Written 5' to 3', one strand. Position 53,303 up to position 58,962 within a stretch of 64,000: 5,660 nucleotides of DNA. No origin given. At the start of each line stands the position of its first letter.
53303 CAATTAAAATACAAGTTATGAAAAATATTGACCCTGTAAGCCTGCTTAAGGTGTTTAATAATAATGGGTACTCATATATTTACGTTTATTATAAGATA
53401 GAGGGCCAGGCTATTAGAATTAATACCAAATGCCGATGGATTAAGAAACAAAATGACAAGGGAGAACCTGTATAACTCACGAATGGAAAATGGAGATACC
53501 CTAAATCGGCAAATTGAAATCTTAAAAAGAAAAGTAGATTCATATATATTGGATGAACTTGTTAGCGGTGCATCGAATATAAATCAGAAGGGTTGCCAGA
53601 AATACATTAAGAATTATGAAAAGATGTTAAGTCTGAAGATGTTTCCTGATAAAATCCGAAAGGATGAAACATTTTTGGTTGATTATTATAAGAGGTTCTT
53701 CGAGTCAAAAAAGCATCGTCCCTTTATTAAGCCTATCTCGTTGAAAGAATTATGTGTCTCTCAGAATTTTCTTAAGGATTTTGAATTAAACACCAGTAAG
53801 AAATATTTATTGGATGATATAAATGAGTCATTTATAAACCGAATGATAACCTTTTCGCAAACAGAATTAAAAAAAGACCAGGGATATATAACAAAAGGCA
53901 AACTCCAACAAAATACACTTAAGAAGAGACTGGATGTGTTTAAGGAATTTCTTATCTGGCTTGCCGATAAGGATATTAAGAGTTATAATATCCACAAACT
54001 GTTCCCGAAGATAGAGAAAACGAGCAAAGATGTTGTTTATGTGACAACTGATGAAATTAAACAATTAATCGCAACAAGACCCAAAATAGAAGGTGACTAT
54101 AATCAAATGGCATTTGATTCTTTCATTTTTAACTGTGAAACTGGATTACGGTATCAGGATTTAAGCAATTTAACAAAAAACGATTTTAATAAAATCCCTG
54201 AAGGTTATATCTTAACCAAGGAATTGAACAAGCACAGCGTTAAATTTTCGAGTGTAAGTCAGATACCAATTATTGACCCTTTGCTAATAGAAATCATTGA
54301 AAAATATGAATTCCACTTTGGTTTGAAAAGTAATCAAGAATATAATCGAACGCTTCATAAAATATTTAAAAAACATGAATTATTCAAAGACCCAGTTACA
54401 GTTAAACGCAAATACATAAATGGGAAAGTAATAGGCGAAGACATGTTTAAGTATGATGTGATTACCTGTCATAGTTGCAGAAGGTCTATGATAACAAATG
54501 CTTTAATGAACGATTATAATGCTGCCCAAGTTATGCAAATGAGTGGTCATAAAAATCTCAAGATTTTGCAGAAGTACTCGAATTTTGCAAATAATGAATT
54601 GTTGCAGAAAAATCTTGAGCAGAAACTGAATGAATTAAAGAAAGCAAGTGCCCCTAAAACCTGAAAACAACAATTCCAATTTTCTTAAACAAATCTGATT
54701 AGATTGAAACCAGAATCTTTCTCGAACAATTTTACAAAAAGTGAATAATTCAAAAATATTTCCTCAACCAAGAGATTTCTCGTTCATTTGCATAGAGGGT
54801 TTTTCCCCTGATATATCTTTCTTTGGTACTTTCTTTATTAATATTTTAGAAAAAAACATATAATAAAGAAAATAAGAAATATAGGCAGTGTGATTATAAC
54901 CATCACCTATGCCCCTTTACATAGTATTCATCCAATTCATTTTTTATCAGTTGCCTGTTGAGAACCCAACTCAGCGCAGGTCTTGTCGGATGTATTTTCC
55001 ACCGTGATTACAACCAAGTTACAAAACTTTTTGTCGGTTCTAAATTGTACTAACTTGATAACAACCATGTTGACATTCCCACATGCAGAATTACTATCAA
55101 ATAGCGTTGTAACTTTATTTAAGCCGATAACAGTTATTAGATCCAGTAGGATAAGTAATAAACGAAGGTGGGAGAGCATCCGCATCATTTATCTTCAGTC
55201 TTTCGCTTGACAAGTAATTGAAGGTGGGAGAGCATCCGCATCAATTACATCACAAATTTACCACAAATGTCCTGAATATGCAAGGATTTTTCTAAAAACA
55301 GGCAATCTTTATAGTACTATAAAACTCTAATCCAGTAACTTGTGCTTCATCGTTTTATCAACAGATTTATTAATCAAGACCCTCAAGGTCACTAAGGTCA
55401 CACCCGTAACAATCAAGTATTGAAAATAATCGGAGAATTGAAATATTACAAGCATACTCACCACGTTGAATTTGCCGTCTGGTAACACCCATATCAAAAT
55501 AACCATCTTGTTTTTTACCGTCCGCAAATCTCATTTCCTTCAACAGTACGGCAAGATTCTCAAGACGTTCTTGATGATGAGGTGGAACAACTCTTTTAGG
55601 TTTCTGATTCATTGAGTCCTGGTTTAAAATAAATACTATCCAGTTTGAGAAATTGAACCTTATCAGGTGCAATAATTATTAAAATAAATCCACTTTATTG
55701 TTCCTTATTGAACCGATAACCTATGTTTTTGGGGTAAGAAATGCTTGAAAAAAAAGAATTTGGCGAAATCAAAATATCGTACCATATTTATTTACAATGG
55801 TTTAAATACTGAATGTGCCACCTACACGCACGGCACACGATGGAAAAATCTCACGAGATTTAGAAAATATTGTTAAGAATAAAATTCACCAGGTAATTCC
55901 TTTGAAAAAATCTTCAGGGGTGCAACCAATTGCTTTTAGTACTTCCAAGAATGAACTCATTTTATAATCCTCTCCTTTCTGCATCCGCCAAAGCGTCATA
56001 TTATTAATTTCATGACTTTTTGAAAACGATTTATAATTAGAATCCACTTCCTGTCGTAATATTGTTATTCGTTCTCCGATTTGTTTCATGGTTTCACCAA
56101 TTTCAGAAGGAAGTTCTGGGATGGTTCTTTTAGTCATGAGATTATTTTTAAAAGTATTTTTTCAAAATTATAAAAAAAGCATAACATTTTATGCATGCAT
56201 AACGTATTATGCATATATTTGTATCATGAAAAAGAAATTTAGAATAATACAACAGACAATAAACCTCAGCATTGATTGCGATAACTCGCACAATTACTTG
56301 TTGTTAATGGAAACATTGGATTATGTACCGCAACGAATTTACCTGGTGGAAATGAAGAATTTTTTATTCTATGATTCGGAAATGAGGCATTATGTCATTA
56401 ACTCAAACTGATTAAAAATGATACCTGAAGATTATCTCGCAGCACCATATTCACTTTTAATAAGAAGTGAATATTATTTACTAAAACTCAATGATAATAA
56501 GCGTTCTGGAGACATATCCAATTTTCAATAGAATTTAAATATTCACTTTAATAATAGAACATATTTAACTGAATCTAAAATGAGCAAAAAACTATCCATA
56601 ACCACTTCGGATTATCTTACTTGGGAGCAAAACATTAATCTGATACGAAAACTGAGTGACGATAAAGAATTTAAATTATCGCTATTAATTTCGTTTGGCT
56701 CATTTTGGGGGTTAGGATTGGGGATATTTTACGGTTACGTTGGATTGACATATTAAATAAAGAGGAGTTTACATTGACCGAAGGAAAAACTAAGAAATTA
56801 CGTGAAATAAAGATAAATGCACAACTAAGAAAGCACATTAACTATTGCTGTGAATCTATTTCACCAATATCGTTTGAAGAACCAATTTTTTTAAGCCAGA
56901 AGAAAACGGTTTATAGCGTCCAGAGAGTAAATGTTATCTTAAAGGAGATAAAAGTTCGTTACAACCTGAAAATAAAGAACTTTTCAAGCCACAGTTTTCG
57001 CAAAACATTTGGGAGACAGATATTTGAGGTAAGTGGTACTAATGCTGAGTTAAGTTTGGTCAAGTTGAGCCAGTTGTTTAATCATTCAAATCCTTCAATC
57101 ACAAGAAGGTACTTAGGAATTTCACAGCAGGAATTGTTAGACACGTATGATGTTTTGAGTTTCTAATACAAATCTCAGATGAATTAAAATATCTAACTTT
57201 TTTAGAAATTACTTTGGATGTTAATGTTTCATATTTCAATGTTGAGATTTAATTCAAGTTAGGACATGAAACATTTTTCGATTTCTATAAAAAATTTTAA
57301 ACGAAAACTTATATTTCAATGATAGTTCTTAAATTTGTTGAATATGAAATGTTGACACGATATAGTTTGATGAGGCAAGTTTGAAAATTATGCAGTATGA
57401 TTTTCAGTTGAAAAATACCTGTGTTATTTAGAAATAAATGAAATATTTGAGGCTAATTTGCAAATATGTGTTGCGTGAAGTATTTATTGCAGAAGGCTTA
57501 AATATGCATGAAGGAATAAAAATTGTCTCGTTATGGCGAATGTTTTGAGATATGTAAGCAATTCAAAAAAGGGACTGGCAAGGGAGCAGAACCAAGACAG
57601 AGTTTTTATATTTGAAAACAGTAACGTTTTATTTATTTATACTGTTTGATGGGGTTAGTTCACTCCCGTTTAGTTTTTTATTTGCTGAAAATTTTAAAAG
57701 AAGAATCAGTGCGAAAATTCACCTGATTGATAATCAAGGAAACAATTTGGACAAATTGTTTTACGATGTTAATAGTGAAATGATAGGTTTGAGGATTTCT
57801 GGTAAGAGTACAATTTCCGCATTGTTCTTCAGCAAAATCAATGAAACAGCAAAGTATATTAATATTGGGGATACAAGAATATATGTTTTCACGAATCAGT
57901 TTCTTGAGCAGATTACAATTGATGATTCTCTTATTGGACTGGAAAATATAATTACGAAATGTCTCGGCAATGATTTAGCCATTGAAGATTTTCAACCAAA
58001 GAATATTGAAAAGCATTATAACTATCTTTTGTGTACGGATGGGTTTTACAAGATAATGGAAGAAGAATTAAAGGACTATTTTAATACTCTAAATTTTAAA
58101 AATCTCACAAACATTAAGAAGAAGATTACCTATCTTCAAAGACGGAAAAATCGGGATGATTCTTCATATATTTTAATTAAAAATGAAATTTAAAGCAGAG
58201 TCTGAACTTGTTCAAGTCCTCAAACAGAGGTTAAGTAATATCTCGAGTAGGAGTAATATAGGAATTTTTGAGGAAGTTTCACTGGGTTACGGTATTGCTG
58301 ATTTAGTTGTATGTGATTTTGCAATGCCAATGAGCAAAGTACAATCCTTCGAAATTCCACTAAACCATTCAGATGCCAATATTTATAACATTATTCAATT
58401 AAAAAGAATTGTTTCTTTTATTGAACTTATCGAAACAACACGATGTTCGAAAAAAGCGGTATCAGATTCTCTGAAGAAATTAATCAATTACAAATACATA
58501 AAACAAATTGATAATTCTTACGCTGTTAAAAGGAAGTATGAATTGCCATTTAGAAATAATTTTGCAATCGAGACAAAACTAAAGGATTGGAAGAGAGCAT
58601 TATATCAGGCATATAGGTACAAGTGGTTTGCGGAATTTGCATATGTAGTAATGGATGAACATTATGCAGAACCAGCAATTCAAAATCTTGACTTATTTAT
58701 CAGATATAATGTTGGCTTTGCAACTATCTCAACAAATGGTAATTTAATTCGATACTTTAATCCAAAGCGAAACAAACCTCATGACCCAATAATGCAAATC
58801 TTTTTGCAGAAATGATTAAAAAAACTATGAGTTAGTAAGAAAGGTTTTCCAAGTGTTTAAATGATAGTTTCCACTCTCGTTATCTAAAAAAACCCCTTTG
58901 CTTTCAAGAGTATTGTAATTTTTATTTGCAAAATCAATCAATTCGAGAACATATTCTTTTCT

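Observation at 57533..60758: Convergent kinase / PP2C phosphatase / nuclease-like / unknown four-gene module: candidate undescribed defence-type system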

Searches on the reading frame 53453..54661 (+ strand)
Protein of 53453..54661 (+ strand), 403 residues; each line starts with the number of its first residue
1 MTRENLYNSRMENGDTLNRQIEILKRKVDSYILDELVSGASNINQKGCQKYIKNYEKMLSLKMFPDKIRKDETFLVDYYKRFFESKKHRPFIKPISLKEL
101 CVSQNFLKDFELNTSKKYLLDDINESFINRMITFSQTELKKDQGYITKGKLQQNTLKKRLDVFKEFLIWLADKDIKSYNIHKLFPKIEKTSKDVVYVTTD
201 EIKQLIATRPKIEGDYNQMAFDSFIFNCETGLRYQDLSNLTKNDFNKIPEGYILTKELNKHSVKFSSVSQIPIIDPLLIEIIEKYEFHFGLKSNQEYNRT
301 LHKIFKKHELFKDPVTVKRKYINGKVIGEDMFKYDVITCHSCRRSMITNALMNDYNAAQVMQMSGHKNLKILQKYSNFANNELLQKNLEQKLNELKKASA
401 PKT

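Call 89: search_protein_families(library=pfam, max_evalue=0.001, proteins=[window:53453-54661:+])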
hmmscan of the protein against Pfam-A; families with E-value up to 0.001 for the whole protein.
window:53453-54661:+ (403 aa): 1 family
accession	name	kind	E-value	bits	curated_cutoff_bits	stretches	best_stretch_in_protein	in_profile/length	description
PF00589.27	Phage_integrase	-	5.4e-08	33.2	27.1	1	197-379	3-169/172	Phage integrase family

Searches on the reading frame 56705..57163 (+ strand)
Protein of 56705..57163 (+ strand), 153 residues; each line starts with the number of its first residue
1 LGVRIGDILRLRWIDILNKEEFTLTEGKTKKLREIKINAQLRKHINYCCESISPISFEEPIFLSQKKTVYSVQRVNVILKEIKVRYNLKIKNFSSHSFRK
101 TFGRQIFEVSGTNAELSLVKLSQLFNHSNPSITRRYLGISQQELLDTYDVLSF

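Call 89: search_protein_families(library=pfam, max_evalue=0.001, proteins=[window:56705-57163:+])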
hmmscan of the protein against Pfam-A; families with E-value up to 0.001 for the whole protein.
window:56705-57163:+ (153 aa): 1 family
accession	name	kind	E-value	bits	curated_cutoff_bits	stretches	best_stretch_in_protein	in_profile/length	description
PF00589.27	Phage_integrase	-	4.4e-17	62.8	27.1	1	2-140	35-169/172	Phage integrase family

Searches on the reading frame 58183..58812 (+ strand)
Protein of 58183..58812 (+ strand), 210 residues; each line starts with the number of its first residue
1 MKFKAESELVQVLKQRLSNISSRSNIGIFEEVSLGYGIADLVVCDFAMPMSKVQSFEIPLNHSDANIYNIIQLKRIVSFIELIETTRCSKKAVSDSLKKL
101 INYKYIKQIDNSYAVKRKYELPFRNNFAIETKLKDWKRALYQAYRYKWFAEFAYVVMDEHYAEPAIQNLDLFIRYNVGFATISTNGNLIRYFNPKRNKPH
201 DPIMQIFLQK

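Call 6: search_protein_families(library=pfam, max_evalue=1, proteins=[window:58183-58812:+])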
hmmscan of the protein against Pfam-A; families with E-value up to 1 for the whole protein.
seq(210 aa): 2 families
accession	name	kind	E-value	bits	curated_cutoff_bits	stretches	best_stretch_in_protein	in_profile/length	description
PF13463.12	HTH_27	-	0.014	16.1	22.2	1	60-108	1-50/68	Winged helix DNA-binding domain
PF13412.12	HTH_24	-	0.03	14.3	21.9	1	60-107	1-48/48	Winged helix-turn-helix DNA-binding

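Call 7: search_protein_families(library=padloc, max_evalue=1, proteins=[window:58183-58812:+])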
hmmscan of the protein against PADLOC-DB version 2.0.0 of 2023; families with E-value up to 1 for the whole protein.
seq(210 aa): 2 families
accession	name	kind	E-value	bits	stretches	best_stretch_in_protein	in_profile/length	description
PDLC01848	CARF3--CARF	-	0.0046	14.6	1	53-114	128-184/197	-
PDLC01879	CARF3--CARF_TM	-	0.015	12.9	1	50-121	145-209/222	-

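Call 8: find_related_loci(query=window:58183-58812:+, collection=genome_contigs, flank=8000)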
Query seq(210 aa) (210 aa) in genome_contigs; peptide patterns used: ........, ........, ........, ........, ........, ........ (x = any residue, [..] = any of these).
100 stretches matched a pattern, but none encodes a relative of the query by tblastn (E <= 1e-3).

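Call 21: find_homologous_proteins(query=window:58183-58812:+)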
Query window:58183-58812:+ (210 aa): 151 proteins with E <= 0.001 among 207 candidates; the best 120 are listed.
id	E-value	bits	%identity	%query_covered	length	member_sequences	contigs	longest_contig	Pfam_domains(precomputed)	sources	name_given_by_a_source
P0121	3.7e-134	463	100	100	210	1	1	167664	-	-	-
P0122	9.6e-86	305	65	100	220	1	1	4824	-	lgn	-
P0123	6.0e-84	299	66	99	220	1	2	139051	-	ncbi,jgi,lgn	-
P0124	2.5e-80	287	63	100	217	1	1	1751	-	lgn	-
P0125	3.1e-80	287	63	100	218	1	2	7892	-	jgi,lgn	jgi:hypothetical protein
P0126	9.9e-80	285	60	100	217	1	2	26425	-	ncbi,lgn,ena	-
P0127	9.0e-77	275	61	99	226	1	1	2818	-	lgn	-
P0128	5.6e-75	270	59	99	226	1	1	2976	-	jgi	jgi:hypothetical protein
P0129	1.1e-73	265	58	100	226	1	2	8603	-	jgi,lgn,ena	-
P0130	3.9e-73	264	55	100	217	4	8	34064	-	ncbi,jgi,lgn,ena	-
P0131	1.1e-72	262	58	100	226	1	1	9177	-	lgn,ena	-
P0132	1.3e-72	262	58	100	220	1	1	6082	-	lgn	-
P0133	1.8e-72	261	56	100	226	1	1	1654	-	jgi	jgi:hypothetical protein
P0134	2.4e-72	261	57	100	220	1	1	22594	-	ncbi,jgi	-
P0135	2.6e-72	261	55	100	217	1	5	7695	-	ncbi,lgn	-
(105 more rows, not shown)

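Call 37: predict_structure(alignment_id=A2)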
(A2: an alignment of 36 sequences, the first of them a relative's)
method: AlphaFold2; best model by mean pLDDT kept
length: 210 residues; sequences in the alignment: 36
mean_pLDDT: 90.4   pTM: 0.81
mean pLDDT of the five models: 90.4, 90.2, 89.8, 89.0, 88.9
residues with pLDDT >= 90: 142; 70-90: 55; 50-70: 13; < 50: 0
segments of 3 or more residues with pLDDT < 50: none
pLDDT, mean of each block of 10 residues (from residue 1): 95 92 80 80 84 65 90 96 96 96 95 93 89 97 93 97 98 98 97 94 73
secondary structure, 60 per line:
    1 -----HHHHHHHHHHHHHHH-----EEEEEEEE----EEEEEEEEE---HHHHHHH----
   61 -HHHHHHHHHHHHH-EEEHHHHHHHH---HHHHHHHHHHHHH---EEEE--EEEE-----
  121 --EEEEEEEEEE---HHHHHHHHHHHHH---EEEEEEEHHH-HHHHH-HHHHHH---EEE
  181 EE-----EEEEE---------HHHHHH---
elements in order: H6-20 E26-33 E38-46 H50-56 H62-74 E76-78 H79-86 H90-102 E106-109 E112-115 E123-132 H136-148 E152-158 H163-167 H169-174 E178-182 E188-192 H202-207

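Call 40: fold_search(model_id=the predicted structure, library=pdb)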
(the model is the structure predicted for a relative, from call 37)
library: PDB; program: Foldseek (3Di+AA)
matches with E <= 10: 1602; with E <= 0.001: 0
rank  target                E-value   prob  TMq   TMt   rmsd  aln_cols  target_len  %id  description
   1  7bzh_MODEL_1_A        2.0e-03  1.00  0.27  0.91   1.4        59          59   17  Solution structure of a DNA binding protein from Sulfolobus islandicus (released 2021-04-28)
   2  7dg2_A                3.3e-03  1.00  0.28  0.26  12.3       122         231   11  Nse1-Nse3-Nse4 complex (released 2021-05-26)
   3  3vod_A                1.2e-02  1.00  0.27  0.41   9.1       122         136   10  Crystal Structure of mutant MarR C80S from E.coli (released 2013-03-06)
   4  1bja_A                1.4e-02  1.00  0.26  0.56   1.2        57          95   19  ACTIVATION DOMAIN OF THE PHAGE T4 TRANSCRIPTION FACTOR MOTA (released 1998-11-04)
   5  3r4k_D                1.6e-02  1.00  0.24  0.20   2.3        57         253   16  Crystal structure of a putative ICLR transcriptional regulator (TM1040_3717) from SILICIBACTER SP. TM1040 at 2.46 A re (released 2011-04-13)
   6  5yi0_A                1.7e-02  0.99  0.29  0.39   6.4       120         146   12  Structure of Lactococcus lactis ZitR, C30AH42A mutant (released 2017-12-06)
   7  5hvq_C                1.7e-02  0.97  0.25  0.22  12.0       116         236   12  Alternative model of the MAGE-G1 NSE-1 complex (released 2016-10-26)
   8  1lnw_B                1.8e-02  0.99  0.25  0.37   8.8       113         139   11  CRYSTAL STRUCTURE OF THE MEXR REPRESSOR OF THE MEXAB-OPRM MULTIDRUG EFFLUX OPERON OF PSEUDOMONAS AERUGINOSA (released 2002-09-11)
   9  3r4k_A                1.9e-02  1.00  0.25  0.21   1.5        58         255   12  Crystal structure of a putative ICLR transcriptional regulator (TM1040_3717) from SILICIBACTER SP. TM1040 at 2.46 A re (released 2011-04-13)
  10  5yhx_H                1.9e-02  1.00  0.24  0.37   8.3        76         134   21  Structure of Lactococcus lactis ZitR, wild type (released 2017-12-06)
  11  3vb2_B                1.9e-02  1.00  0.27  0.41   8.4       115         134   10  Crystal Structure of the Reduced Form of MarR from E.coli (released 2013-01-30)
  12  1lnw_A                2.3e-02  0.98  0.26  0.38   7.9       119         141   11  CRYSTAL STRUCTURE OF THE MEXR REPRESSOR OF THE MEXAB-OPRM MULTIDRUG EFFLUX OPERON OF PSEUDOMONAS AERUGINOSA (released 2002-09-11)
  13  5v89_C                2.6e-02  1.00  0.25  0.72   1.9        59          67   15  Structure of DCN4 PONY domain bound to CUL1 WHB (released 2017-05-24)
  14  5yhx_B                2.6e-02  1.00  0.24  0.35   8.2        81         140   20  Structure of Lactococcus lactis ZitR, wild type (released 2017-12-06)
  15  2o0y_B                2.8e-02  1.00  0.21  0.19   3.1        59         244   20  Crystal structure of putative transcriptional regulator RHA1_ro06953 (IclR-family) from Rhodococcus sp. (released 2006-12-26)
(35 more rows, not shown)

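Call 41: search_protein_families(library=pfam, alignment_id=A2, max_evalue=1)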
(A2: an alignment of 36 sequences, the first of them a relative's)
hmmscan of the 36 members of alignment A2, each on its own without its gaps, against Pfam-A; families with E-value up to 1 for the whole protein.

A. member 1, P0121 (210 aa): 2 families
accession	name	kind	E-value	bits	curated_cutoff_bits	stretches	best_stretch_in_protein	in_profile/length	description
PF13463.12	HTH_27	-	0.014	16.1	22.2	1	60-108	1-50/68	Winged helix DNA-binding domain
PF13412.12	HTH_24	-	0.03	14.3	21.9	1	60-107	1-48/48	Winged helix-turn-helix DNA-binding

B. families by the number of members that match (of 36 scanned): 54 families (the first 25 are shown)
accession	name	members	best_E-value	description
PF13412.12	HTH_24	15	0.00044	Winged helix-turn-helix DNA-binding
PF01978.25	TrmB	13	3.1e-06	Sugar-specific transcriptional regulator TrmB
PF13601.12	HTH_34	9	0.011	Winged helix DNA-binding domain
PF13463.12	HTH_27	8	0.0014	Winged helix DNA-binding domain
PF09202.17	Rio2_N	4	0.0012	Rio2, N-terminal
PF01047.28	MarR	4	0.029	MarR family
PF01022.26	HTH_5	3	4.1e-05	Bacterial regulatory protein, arsR family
PF14493.12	HTH_40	3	0.0048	Helix-turn-helix domain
PF12802.13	MarR_2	3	0.0058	MarR family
PF22979.2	HTH_69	3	0.021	Winged helix-turn-helix domain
PF06163.17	DUF977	2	0.00047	Bacterial protein of unknown function (DUF977)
PF08221.17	HTH_9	2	0.0011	RNA polymerase III subunit RPC82 helix-turn-helix domain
PF13730.12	HTH_36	2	0.005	Helix-turn-helix domain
PF23387.2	TPR_IFT80_172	2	0.0067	IFT80/172/WDR35/WDR19 TPR domain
PF01325.25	Fe_dep_repress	2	0.022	Iron dependent repressor, N-terminal DNA binding domain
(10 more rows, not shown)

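Call 42: search_solved_structures(query=A2, max_evalue=10)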
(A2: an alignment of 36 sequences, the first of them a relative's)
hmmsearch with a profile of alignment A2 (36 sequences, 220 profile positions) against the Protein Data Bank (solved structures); distinct sequences matched with E-value up to 10: 35.
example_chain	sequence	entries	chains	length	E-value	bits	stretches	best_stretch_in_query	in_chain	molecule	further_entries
2d1h_A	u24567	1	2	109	0.00043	23.3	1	57-111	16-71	109aa long hypothetical transcriptional regulator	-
5eri_A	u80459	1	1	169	0.0043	20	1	46-115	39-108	MarR family transcriptional regulator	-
3nrv_A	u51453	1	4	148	0.0046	19.9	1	49-111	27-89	Putative transcriptional regulator (MarR/EmrR family)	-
8za5_A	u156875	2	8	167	0.011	18.7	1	50-126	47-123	MarR-family transcriptional regulator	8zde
9vg2_A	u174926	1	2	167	0.02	17.8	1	50-126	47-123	MarR-family transcriptional regulator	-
2ia0_A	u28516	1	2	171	0.02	17.8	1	51-108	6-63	Putative HTH-type transcriptional regulator PF0864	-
1ri7_A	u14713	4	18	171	0.026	17.5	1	56-109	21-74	Putative transcriptional regulator | Putative HTH-type transcriptional regulator PH1519 | Uncharacterized HTH-type transcriptional regulator PH1519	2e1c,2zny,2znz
2cyy_A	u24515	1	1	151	0.043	16.7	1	59-108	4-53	Putative HTH-type transcriptional regulator PH1519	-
6cmv_A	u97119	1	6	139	0.044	16.7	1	54-110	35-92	Transcriptional regulator Lrs14-like protein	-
6tey_A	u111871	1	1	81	0.064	16.2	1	73-112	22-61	DNA-binding protein TubR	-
2dbb_A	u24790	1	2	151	0.095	15.6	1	58-108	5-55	Putative HTH-type transcriptional regulator PH0061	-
3tx1_A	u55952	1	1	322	0.14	15.1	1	132-163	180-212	UDP-N-acetylenolpyruvoylglucosamine reductase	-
1ku9_A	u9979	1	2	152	0.14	15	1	57-119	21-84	hypothetical protein MJ223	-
7fby_A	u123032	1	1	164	0.18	14.7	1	55-122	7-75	Transcriptional regulatory protein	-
9w4v_A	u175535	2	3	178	0.18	14.7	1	55-122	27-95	Uncharacterized HTH-type transcriptional regulator PH0140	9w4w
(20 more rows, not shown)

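Call 76: find_encoding_contigs(protein=P0121, flank=10000, max_places=3)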
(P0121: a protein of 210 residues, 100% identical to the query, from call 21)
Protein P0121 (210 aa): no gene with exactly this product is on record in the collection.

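Call 93: search_protein_families(library=phrogs, max_evalue=0.01, proteins=[P0121])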
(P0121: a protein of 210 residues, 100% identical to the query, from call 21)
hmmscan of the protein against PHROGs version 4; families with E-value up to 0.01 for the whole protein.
P0121 (210 aa): 2 families
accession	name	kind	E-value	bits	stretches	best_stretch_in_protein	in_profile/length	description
phrog_12156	-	DNA, RNA and nucleotide metabolism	0.0018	18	1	60-118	421-479/485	DNA helicase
phrog_22231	-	unknown function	0.002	18.9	0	141-200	177-235/254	-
